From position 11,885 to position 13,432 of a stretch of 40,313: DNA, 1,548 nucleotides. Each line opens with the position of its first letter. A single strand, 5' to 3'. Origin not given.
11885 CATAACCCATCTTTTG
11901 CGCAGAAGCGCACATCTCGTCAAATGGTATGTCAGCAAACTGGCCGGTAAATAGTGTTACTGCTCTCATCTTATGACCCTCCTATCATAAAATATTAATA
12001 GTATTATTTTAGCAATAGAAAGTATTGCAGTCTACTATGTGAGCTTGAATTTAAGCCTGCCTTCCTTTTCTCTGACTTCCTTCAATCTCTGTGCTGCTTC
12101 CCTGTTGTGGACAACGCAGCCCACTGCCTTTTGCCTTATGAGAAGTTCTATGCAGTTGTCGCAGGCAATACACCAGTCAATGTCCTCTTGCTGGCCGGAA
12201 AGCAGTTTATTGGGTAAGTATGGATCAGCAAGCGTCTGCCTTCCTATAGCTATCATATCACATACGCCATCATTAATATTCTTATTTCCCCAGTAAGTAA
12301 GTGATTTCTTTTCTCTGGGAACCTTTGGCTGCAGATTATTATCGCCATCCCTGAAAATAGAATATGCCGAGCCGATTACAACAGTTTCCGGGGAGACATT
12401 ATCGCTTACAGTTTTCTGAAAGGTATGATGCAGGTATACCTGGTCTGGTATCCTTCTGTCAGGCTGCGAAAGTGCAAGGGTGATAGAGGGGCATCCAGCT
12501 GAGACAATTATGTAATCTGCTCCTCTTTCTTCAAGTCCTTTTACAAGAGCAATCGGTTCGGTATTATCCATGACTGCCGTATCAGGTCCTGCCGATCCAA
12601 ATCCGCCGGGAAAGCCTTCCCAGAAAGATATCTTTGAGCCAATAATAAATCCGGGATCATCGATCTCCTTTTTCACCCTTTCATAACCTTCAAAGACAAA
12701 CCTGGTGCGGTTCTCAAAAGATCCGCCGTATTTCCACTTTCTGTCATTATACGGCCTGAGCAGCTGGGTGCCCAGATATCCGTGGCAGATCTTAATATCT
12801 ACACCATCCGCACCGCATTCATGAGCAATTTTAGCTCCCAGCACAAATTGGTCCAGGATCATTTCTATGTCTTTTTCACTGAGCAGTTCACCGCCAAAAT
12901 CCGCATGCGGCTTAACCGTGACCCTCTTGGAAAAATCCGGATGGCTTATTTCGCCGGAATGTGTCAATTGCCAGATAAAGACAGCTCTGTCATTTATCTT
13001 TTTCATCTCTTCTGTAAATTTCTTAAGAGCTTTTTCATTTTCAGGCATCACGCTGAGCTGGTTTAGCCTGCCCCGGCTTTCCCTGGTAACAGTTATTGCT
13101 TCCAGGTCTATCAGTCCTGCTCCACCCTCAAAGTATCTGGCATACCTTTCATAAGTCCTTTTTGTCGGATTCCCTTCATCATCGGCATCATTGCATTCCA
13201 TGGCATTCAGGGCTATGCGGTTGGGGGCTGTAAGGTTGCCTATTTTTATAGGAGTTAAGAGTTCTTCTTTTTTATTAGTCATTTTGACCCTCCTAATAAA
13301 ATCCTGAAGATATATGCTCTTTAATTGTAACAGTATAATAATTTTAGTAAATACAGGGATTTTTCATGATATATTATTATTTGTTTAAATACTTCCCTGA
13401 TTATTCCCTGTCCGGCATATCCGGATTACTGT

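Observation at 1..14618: Redox-heavy sugar locus: four xylose-isomerase-like TIM barrels, three unrelated oxidoreductases and a cupin around an ABC importer, with no glycosidase, kinase, aldolase or regulator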

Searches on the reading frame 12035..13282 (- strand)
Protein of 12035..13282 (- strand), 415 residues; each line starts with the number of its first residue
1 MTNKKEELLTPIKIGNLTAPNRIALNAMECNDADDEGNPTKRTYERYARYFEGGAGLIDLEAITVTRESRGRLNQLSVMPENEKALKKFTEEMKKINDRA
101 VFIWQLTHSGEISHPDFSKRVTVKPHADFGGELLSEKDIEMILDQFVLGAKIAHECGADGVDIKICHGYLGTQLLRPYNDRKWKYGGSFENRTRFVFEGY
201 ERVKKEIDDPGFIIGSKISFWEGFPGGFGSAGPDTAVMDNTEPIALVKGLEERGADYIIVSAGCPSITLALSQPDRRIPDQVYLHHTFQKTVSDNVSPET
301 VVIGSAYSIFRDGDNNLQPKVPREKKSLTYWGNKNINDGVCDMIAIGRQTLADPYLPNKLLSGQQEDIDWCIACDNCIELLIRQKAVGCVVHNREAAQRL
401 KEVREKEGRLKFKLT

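Call 4: search_protein_families(library=pfam, proteins=[window:12035-13282:-])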
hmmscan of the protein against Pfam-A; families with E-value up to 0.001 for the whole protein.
window:12035-13282:- (415 aa): 1 family
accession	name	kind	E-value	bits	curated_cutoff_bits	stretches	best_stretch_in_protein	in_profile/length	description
PF00724.26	Oxidored_FMN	-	2.5e-32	112.9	27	1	8-228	2-235/342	NADH:flavin oxidoreductase / NADH oxidase family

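Call 7: search_protein_families(library=ncbifam, proteins=[window:12035-13282:-], max_evalue=0.01)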
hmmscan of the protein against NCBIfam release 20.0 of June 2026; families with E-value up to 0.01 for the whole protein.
window:12035-13282:- (415 aa): 8 families
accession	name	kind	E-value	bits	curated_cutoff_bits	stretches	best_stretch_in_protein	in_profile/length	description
TIGR03997.1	mycofact_OYE_2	equivalog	1.6e-39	135.9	793.15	2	8-280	2-269/645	mycofactocin system FadH/OYE family oxidoreductase 2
NF041087.1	bile_acid_BaiCD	equivalog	1.4e-30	106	825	2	6-208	2-207/642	bile acid Fe-S flavoenzyme BaiCD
NF045599.1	bili_reduct_long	exception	6.9e-29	100.6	750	2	8-261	1-253/641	bilirubin reductase, long form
NF045592.1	bili_reduct_N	equivalog_domain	2.2e-28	99.5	425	2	8-261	2-250/363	bilirubin reductase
NF010047.0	PRK13523.1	equivalog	1.7e-22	79.9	431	1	6-222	3-220/339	NADPH dehydrogenase NamA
NF007899.0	PRK10605.1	subfamily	8e-22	78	403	2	134-261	152-272/365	N-ethylmaleimide reductase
NF006101.0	PRK08255.1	equivalog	3.6e-21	74.9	1078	1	5-263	396-660/768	bifunctional salicylyl-CoA 5-hydroxylase/oxidoreductase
TIGR03996.1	mycofact_OYE_1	hypoth_equivalog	0.00013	20.6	627.9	0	11-219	5-212/633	mycofactocin system FadH/OYE family oxidoreductase 1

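Call 32: search_solved_structures(query=window:12038-13282:-, max_evalue=1e-10)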
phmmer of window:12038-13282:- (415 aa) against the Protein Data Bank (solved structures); distinct sequences matched with E-value up to 1e-10: 94 (the best 60 are shown).
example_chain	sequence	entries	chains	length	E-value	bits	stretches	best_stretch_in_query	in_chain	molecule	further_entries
3krz_A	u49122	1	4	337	1.2e-20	77.5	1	10-221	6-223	NADH:flavin oxidoreductase/NADH oxidase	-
3kru_A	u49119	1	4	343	1.3e-20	77.4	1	10-221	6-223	NADH:flavin oxidoreductase/NADH oxidase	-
6qkg_A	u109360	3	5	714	2e-19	73.5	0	136-210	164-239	NCR A | NCR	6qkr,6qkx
1djn_A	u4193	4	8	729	3.4e-19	72.7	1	5-208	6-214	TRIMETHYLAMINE DEHYDROGENASE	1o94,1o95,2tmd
1djq_A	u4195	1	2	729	1.6e-18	70.5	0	5-208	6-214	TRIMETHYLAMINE DEHYDROGENASE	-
3gr7_A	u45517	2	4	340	2.7e-18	69.7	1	8-263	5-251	NADPH dehydrogenase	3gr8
1ps9_A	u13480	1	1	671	1e-17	67.9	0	8-221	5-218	2,4-dienoyl-CoA reductase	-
9iuv_A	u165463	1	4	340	1.6e-17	67.2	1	8-216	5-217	NADPH dehydrogenase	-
5ocs_A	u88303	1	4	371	1.8e-17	67.1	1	8-230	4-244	Putative NADH-depentdent flavin oxidoreductase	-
1z41_A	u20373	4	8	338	2.2e-17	66.8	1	7-217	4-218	Probable NADH-dependent flavin oxidoreductase yqjM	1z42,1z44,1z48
6s32_A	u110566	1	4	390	1.3e-16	64.2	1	5-203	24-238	NADH:flavin oxidoreductase/NADH oxidase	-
8x0j_A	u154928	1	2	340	2.4e-16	63.3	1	8-263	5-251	NADPH dehydrogenase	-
5nux_A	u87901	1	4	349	3e-16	63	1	8-208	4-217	Chromate reductase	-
3p74_A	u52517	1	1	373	3.5e-16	62.8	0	138-219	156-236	Pentaerythritol tetranitrate reductase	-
3p67_A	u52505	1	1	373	3.8e-16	62.7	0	138-219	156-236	Pentaerythritol tetranitrate reductase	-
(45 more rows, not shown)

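Call 36: find_related_loci(query=window:12038-13282:-, collection=genome_contigs, flank=10000)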
Query window:12038-13282:- (415 aa) in genome_contigs; peptide patterns used: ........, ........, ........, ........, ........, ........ (x = any residue, [..] = any of these).
306 stretches matched a pattern; 201 encode a relative of the query (tblastn E <= 1e-3); the best 80 are kept; 80 distinct loci.
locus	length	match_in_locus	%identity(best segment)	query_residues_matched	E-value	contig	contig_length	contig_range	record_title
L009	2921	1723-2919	73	1-398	0e+0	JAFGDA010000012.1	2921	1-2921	MAG: Actinomycetota bacterium isolate Zod_Metabat.1146 k87_482421, whole genome shotgun sequence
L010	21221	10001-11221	68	8-415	0e+0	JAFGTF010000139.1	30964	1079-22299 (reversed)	MAG: Spirochaetes bacterium isolate Zod_Metabat.958 k87_13673364, whole genome shotgun sequence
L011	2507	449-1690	67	1-415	0e+0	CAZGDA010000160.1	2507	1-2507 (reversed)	MAG TPA_asm: uncultured Anaerolineaceae bacterium isolate SRP167436_co1_187 genome assembly, contig: NODE_70522_length_2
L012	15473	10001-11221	68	8-415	0e+0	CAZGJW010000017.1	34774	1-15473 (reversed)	MAG TPA_asm: uncultured Spirochaetota bacterium isolate binchicken_co89_639 genome assembly, contig: NODE_1753_length_34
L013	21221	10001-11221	68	8-415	0e+0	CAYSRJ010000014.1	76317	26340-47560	MAG TPA_asm: uncultured Spirochaetota bacterium isolate binchicken_co94_333 genome assembly, contig: NODE_322_length_763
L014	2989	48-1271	67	7-415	0e+0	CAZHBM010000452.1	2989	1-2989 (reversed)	MAG TPA_asm: uncultured Anaerolineales bacterium isolate binchicken_co129_901 genome assembly, contig: NODE_134809_lengt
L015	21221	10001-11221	67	8-415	0e+0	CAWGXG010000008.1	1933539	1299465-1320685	MAG: uncultured Chloroflexia bacterium isolate MFD02416.bin.2.176 genome assembly, contig: contig_7797, whole genome sho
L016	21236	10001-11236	67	3-415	0e+0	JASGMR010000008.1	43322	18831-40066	MAG: Kosmotogales bacterium isolate DJKA126_ANT-KO_bin.29 scaffold_274, whole genome shotgun sequence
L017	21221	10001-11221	68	8-415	0e+0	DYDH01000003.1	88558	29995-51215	MAG TPA_asm: Herpetosiphon sp. isolate IMS_BF NODE_17_length_88751_cov_5.9464, whole genome shotgun sequence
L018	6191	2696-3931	67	3-415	0e+0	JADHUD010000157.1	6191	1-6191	MAG: Spirochaetia bacterium isolate BS150m-G37 BS-150m-C12352, whole genome shotgun sequence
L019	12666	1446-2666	67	8-415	0e+0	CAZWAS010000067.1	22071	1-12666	MAG TPA_asm: uncultured Spirochaetales bacterium isolate binchicken_co135_55 genome assembly, contig: NODE_4034_length_2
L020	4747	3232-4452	68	8-415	0e+0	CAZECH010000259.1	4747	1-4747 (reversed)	MAG TPA_asm: uncultured Ignavibacteriaceae bacterium isolate binchicken_co234_307 genome assembly, contig: NODE_20750_le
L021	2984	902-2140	67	1-415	0e+0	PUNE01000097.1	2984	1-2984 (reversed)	MAG: Halobacteroidaceae bacterium isolate B1Sed10_204 B1-Sed10-C57718, whole genome shotgun sequence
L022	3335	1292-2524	66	4-415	0e+0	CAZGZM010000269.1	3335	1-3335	MAG TPA_asm: uncultured Thermotogaceae bacterium isolate binchicken_co42_420 genome assembly, contig: NODE_61909_length_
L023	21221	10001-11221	67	8-415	0e+0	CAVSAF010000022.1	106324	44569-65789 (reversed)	MAG: uncultured Chloroflexia bacterium isolate MFD05942.bin.3.283 genome assembly, contig: contig_57622, whole genome sh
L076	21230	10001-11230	57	5-415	3e-165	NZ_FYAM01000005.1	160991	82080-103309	Clostridium sp. BSD9I1, whole genome shotgun sequence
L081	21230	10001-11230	56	5-415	1e-164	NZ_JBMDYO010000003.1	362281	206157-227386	Pleomorphochaeta sp. DL1XJH-081 NODE_3_length_362281_cov_189.241803, whole genome shotgun sequence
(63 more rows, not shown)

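Call 46: find_homologous_proteins(query=window:12038-13282:-, max_evalue=1e-20)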
Query window:12038-13282:- (415 aa): 5702 proteins with E <= 1e-20 among 8000 candidates; the best 120 are listed.
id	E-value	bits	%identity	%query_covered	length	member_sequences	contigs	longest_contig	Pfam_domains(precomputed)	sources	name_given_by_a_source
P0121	2.2e-284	961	100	100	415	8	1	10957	PF00724.27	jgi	-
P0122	8.6e-237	804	81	100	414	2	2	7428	PF00724.27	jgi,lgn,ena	-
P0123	2.0e-236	803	83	98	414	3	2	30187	PF00724.27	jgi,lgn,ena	-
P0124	2.0e-233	793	81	99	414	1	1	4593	PF00724.27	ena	-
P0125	4.9e-216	736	74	99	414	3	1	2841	PF00724.27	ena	-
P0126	3.7e-214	730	74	98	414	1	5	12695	PF00724.27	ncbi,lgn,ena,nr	ncbi:MAG: 2,4-dienoyl-CoA reductase [Actinobacteria bacterium]|nr:2,4-dienoyl-CoA reductase [Actinom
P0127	1.3e-213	728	74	98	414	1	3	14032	PF00724.27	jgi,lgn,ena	-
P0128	7.3e-213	726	74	99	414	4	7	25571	PF00724.27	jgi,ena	-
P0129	2.5e-211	721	73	99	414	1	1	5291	PF00724.27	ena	-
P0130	1.2e-203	695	73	94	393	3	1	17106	PF00724.27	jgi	-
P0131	7.1e-202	689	74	94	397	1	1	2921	PF00724.27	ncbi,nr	ncbi:MAG: 2,4-dienoyl-CoA reductase, partial [Actinobacteria bacterium]|nr:2,4-dienoyl-CoA reductase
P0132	3.3e-200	684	71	97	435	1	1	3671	PF00724.27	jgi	-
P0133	4.0e-199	680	71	98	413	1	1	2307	PF00724.27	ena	-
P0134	4.9e-196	670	68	99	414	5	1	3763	PF00724.27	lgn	-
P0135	1.9e-194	665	69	100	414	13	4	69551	PF00724.27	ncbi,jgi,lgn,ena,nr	ncbi:MAG: 2,4-dienoyl-CoA reductase [Deltaproteobacteria bacterium]|nr:2,4-dienoyl-CoA reductase [De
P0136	1.7e-193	662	70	99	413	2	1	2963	PF00724.27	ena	-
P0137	4.1e-193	661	70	99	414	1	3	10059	PF00724.27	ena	-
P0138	2.2e-192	658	69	98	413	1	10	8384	PF00724.27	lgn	-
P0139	4.9e-192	657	68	98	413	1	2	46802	PF00724.27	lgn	-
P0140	1.3e-191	656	68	99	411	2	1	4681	PF00724.27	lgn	-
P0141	1.3e-191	656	69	98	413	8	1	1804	PF00724.27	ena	-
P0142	1.5e-191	655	68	98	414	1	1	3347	PF00724.27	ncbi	-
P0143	1.6e-191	655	68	98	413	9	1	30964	PF00724.27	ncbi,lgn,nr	ncbi:MAG: 2,4-dienoyl-CoA reductase [Spirochaetes bacterium]|nr:2,4-dienoyl-CoA reductase [Spirochae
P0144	3.4e-191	654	68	99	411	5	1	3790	PF00724.27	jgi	jgi:2,4-dienoyl-CoA reductase-like NADH-dependent reductase (Old Yellow Enzyme family)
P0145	6.4e-191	653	66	100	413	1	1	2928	PF00724.27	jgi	-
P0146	7.0e-191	653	69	99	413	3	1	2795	PF00724.27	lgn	-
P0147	7.3e-191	653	68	98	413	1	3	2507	PF00724.27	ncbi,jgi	-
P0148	9.9e-191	653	69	98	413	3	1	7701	PF00724.27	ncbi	-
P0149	1.7e-190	652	67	99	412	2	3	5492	PF00724.27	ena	-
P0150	2.0e-190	652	68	98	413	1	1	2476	PF00724.27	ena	-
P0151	2.2e-190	652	68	99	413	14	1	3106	PF00724.27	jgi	jgi:2,4-dienoyl-CoA reductase-like NADH-dependent reductase (Old Yellow Enzyme family)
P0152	4.3e-190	651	68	98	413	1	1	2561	PF00724.27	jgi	-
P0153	6.3e-190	650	67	99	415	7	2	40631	PF00724.27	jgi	-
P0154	1.3e-189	649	68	98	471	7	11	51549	PF00724.27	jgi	-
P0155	1.4e-189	649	67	99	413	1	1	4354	PF00724.27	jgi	jgi:2,4-dienoyl-CoA reductase-like NADH-dependent reductase (Old Yellow Enzyme family)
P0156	1.6e-189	649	68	100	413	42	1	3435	PF00724.27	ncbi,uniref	ncbi:2,4-dienoyl-CoA reductase [Mesotoga sp.]|uniref:oxidoreductase n=1 Tax=Mesotoga sp. TaxID=20535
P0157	2.2e-189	648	66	99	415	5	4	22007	PF00724.27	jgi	-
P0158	2.2e-189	648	67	100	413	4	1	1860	PF00724.27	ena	-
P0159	2.6e-189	648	67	98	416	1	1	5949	PF00724.27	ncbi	-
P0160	8.3e-189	646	67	99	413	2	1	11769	PF00724.27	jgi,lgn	jgi:2,4-dienoyl-CoA reductase-like NADH-dependent reductase (Old Yellow Enzyme family)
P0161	9.1e-189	646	67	99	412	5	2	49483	PF00724.27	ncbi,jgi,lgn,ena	jgi:2,4-dienoyl-CoA reductase-like NADH-dependent reductase (Old Yellow Enzyme family)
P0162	1.4e-188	646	66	99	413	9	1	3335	PF00724.27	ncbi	-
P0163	1.6e-188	645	67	99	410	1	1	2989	PF00724.27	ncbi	-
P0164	1.7e-188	645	68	98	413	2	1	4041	PF00724.27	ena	-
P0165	1.9e-188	645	68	98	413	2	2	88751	PF00724.27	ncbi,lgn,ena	-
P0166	1.9e-188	645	67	99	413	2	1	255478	PF00724.27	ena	-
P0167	2.6e-188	645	68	98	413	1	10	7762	PF00724.27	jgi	jgi:2,4-dienoyl-CoA reductase-like NADH-dependent reductase (Old Yellow Enzyme family)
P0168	3.0e-188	645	65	99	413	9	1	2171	PF00724.27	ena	-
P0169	3.5e-188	644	67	100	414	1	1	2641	PF00724.27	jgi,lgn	jgi:2,4-dienoyl-CoA reductase-like NADH-dependent reductase (Old Yellow Enzyme family)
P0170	3.9e-188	644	69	98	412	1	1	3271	PF00724.27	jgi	jgi:2,4-dienoyl-CoA reductase-like NADH-dependent reductase (Old Yellow Enzyme family)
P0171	7.3e-188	643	69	98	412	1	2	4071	PF00724.27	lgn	-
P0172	9.2e-188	643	68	98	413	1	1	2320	PF00724.27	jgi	jgi:2,4-dienoyl-CoA reductase-like NADH-dependent reductase (Old Yellow Enzyme family)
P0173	1.8e-187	642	68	98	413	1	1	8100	PF00724.27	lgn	-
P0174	2.0e-187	642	68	98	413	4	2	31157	PF00724.27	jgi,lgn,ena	jgi:2,4-dienoyl-CoA reductase-like NADH-dependent reductase (Old Yellow Enzyme family)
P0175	2.4e-187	642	66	99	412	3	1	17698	PF00724.27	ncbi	-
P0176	2.5e-187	641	65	99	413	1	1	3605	PF00724.27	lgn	-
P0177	2.7e-187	641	68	99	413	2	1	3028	PF00724.27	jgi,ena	-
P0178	2.8e-187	641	68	99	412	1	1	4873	PF00724.27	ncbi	-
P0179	3.2e-187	641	68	98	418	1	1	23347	PF00724.27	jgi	-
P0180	6.3e-187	640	69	99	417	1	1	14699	PF00724.27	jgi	jgi:2,4-dienoyl-CoA reductase-like NADH-dependent reductase (Old Yellow Enzyme family)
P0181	6.6e-187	640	68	98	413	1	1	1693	PF00724.27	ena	-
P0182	7.8e-187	640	66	99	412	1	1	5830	PF00724.27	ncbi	-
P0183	8.1e-187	640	67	99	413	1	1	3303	PF00724.27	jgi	jgi:2,4-dienoyl-CoA reductase-like NADH-dependent reductase (Old Yellow Enzyme family)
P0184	8.4e-187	640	65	99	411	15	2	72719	PF00724.27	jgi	-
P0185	1.2e-186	639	68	98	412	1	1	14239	PF00724.27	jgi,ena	jgi:2,4-dienoyl-CoA reductase-like NADH-dependent reductase (Old Yellow Enzyme family)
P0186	1.5e-186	639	65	100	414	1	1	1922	PF00724.27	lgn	-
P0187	1.9e-186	639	66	100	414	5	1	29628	PF00724.27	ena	-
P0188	1.9e-186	639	67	100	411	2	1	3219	PF00724.27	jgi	jgi:2,4-dienoyl-CoA reductase-like NADH-dependent reductase (Old Yellow Enzyme family)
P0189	2.0e-186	639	67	98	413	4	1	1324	PF00724.27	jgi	jgi:2,4-dienoyl-CoA reductase-like NADH-dependent reductase (Old Yellow Enzyme family)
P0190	2.1e-186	638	67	100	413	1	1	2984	PF00724.27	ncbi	-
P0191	2.1e-186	638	67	99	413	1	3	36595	PF00724.27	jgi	jgi:2,4-dienoyl-CoA reductase-like NADH-dependent reductase (Old Yellow Enzyme family)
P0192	2.4e-186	638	68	98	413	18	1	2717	PF00724.27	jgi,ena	-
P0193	2.8e-186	638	67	98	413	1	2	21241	PF00724.27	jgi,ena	-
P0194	3.2e-186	638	68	99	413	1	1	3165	PF00724.27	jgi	jgi:2,4-dienoyl-CoA reductase-like NADH-dependent reductase (Old Yellow Enzyme family)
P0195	3.3e-186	638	69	98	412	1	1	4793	PF00724.27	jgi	jgi:2,4-dienoyl-CoA reductase-like NADH-dependent reductase (Old Yellow Enzyme family)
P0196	5.2e-186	637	66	98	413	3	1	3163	PF00724.27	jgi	jgi:2,4-dienoyl-CoA reductase-like NADH-dependent reductase (Old Yellow Enzyme family)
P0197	7.4e-186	637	66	99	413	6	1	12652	PF00724.27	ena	-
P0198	7.7e-186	637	67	98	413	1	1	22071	PF00724.27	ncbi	-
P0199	7.9e-186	637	67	98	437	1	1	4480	PF00724.27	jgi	jgi:2,4-dienoyl-CoA reductase-like NADH-dependent reductase (Old Yellow Enzyme family)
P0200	9.2e-186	636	67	98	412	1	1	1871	PF00724.27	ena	-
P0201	9.4e-186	636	65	100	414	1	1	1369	PF00724.27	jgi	jgi:2,4-dienoyl-CoA reductase-like NADH-dependent reductase (Old Yellow Enzyme family)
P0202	1.2e-185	636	68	98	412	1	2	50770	PF00724.27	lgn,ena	-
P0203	1.2e-185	636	67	99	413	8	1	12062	PF00724.27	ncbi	-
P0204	1.2e-185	636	69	98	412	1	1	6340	PF00724.27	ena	-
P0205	1.3e-185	636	67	98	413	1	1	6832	PF00724.27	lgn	-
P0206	1.3e-185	636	67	98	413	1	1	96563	PF00724.27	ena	-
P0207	1.6e-185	636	67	98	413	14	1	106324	PF00724.27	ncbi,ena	-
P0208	1.6e-185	635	67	98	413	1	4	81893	PF00724.27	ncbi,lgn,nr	ncbi:MAG: 2,4-dienoyl-CoA reductase [Actinobacteria bacterium]|nr:2,4-dienoyl-CoA reductase [Cyanoba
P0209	1.6e-185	635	66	99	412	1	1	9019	PF00724.27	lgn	-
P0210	1.7e-185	635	67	98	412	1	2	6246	PF00724.27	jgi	jgi:2,4-dienoyl-CoA reductase-like NADH-dependent reductase (Old Yellow Enzyme family)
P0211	1.9e-185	635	67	99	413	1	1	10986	PF00724.27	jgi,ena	-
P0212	3.0e-185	635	67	98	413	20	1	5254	PF00724.27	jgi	-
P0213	3.6e-185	634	67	98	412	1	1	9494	PF00724.27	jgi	-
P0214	4.1e-185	634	66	100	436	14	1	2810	PF00724.27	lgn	-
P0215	4.2e-185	634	68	98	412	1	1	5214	PF00724.27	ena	-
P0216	4.8e-185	634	67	100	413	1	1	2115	PF00724.27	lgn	-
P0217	5.4e-185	634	67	100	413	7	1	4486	PF00724.27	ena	-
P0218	5.7e-185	634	68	98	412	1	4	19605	PF00724.27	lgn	-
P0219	7.4e-185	633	66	100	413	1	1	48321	PF00724.27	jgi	jgi:2,4-dienoyl-CoA reductase-like NADH-dependent reductase (Old Yellow Enzyme family)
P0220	7.9e-185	633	67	99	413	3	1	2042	PF00724.27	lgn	-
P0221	8.0e-185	633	67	100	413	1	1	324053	PF00724.27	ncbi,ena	-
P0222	8.0e-185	633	68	98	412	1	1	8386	PF00724.27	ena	-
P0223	8.1e-185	633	67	98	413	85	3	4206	PF00724.27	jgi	jgi:2,4-dienoyl-CoA reductase-like NADH-dependent reductase (Old Yellow Enzyme family)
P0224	8.9e-185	633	67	98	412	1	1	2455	PF00724.27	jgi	jgi:2,4-dienoyl-CoA reductase-like NADH-dependent reductase (Old Yellow Enzyme family)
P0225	1.2e-184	633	67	98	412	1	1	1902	PF00724.27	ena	-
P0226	1.7e-184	632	67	98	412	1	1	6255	PF00724.27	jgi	jgi:2,4-dienoyl-CoA reductase-like NADH-dependent reductase (Old Yellow Enzyme family)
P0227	1.7e-184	632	67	98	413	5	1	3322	PF00724.27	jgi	jgi:2,4-dienoyl-CoA reductase-like NADH-dependent reductase (Old Yellow Enzyme family)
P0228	2.3e-184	632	66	98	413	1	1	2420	PF00724.27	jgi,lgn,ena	-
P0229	3.1e-184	631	65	100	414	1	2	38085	PF00724.27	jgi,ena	-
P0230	3.9e-184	631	65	100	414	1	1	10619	PF00724.27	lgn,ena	-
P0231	3.9e-184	631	66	98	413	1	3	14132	PF00724.27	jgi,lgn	jgi:2,4-dienoyl-CoA reductase-like NADH-dependent reductase (Old Yellow Enzyme family)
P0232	4.9e-184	631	65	100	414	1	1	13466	PF00724.27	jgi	-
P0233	5.0e-184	631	66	98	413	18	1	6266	PF00724.27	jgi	-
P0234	5.2e-184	631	66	99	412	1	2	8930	PF00724.27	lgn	-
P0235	7.3e-184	630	65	99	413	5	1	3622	PF00724.27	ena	-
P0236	8.7e-184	630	66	99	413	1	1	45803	PF00724.27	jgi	jgi:2,4-dienoyl-CoA reductase-like NADH-dependent reductase (Old Yellow Enzyme family)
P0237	1.2e-183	629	66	98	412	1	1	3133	PF00724.27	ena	-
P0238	1.4e-183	629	66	99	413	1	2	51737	PF00724.27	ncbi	-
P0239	1.5e-183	629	66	100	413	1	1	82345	PF00724.27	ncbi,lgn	-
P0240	1.7e-183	629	67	98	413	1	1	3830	PF00724.27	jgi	-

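Call 47: find_encoding_contigs(protein=P0208, flank=10000, max_places=1)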
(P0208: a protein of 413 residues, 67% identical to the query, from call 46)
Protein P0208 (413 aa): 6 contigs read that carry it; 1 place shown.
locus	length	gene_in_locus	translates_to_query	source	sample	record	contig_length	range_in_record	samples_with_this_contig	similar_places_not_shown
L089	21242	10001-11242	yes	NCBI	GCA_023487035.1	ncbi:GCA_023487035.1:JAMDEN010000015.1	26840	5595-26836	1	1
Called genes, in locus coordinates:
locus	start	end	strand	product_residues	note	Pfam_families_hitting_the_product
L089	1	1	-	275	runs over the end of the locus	PF00456:Transketolase_N, PF13292:DXP_synthase_N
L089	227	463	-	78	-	PF00364:Biotin_lipoyl, PF25997:BSH_YhbJ (faint), PF25917:BSH_RND (faint), PF25984:BSH_YknX (faint), PF26018:BSH_RND_rel (faint), PF25919:BSH_CusB (faint)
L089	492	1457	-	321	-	PF02779:Transket_pyr, PF02780:Transketolase_C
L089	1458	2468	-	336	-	PF00676:E1_dh, PF02775:TPP_enzyme_C (weak), PF00456:Transketolase_N, PF13292:DXP_synthase_N (weak)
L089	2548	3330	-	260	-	PF00106:adh_short, PF08659:KR, PF23441:SDR (faint), PF13561:adh_short_C2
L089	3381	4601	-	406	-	PF00682:HMGL-like, PF22617:HCS_D2 (weak)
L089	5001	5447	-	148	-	PF07729:FCD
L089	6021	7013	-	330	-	PF08240:ADH_N, PF16912:Glu_dehyd_C, PF00107:ADH_zinc_N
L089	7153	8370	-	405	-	PF00155:Aminotran_1_2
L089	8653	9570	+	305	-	PF08448:PAS_4, PF13426:PAS_9, PF00196:GerE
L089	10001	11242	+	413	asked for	PF00724:Oxidored_FMN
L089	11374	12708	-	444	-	PF02812:ELFV_dehydrog_N, PF00208:ELFV_dehydrog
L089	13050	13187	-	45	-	-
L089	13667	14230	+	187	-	PF00188:CAP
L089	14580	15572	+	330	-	PF01073:3Beta_HSD, PF01370:Epimerase, PF02719:Polysacc_synt_2, PF04321:RmlD_sub_bind (weak), PF05368:NmrA, PF07993:NAD_binding_4, PF13460:NAD_binding_10, PF16363:GDP_Man_Dehyd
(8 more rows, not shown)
